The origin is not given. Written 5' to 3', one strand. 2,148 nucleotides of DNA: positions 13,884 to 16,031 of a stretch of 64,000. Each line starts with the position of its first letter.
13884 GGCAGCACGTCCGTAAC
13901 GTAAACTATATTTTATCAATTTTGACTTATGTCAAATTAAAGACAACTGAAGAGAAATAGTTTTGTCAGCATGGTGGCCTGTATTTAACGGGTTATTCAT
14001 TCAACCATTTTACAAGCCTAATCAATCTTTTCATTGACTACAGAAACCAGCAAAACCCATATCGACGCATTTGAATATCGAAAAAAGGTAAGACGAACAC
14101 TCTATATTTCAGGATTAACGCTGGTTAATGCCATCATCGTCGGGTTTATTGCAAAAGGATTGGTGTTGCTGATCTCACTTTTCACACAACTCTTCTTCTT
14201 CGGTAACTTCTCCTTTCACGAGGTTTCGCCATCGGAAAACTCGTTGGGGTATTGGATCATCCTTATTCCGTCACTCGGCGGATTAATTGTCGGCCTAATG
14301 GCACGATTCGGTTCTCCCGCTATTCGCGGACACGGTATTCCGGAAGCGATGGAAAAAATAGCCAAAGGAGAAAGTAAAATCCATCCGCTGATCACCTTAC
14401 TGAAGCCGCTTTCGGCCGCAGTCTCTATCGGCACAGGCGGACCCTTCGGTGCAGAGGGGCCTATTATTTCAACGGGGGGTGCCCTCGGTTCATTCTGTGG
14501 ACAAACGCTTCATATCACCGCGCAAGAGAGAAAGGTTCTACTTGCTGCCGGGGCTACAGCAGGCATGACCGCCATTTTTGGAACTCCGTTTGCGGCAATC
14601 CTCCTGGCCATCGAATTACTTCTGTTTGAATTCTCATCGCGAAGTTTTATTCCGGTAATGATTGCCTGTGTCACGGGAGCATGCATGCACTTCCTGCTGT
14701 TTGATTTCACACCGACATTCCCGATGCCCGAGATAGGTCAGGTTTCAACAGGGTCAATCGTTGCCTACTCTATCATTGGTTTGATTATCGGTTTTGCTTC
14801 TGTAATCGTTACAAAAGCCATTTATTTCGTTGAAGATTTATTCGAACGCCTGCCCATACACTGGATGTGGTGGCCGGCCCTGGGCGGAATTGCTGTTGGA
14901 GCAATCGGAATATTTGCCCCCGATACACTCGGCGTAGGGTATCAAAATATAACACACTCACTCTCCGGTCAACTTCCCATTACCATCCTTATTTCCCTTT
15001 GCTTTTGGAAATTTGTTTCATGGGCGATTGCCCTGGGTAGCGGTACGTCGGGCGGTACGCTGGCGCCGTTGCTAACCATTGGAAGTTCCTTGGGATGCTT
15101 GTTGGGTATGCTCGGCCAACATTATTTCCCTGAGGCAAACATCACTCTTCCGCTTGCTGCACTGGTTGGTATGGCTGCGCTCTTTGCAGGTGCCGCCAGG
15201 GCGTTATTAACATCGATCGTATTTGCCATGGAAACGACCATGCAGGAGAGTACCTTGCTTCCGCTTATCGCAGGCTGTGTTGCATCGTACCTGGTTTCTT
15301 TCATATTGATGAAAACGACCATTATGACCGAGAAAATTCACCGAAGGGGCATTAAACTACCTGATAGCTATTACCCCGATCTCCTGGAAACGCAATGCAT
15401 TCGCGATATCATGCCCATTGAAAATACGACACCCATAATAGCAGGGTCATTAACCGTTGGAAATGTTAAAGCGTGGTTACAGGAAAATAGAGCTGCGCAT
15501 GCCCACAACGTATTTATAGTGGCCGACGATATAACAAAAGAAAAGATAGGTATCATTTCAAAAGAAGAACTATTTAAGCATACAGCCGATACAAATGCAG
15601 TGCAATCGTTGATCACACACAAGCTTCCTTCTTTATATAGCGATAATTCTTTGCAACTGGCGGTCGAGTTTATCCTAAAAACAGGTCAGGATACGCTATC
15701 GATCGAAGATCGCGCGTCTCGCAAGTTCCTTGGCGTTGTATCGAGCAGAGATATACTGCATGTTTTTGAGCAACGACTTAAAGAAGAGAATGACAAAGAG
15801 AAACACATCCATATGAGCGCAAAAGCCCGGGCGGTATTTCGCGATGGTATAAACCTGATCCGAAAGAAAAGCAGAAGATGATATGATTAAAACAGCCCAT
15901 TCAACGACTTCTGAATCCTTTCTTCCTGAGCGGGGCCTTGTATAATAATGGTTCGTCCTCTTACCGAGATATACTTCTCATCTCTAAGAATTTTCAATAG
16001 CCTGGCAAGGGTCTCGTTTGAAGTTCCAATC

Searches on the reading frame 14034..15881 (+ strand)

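Call 98: search_protein_families(library=pfam, proteins=[window:14034-15881:+], max_evalue=0.0001)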
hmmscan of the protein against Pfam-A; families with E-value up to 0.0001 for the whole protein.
window:14034-15881:+ (615 aa): 1 family
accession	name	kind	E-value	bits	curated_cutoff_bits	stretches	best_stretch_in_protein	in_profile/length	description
PF00654.25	Voltage_CLC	-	4.9e-81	273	24.8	1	82-422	1-345/346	Voltage gated chloride channel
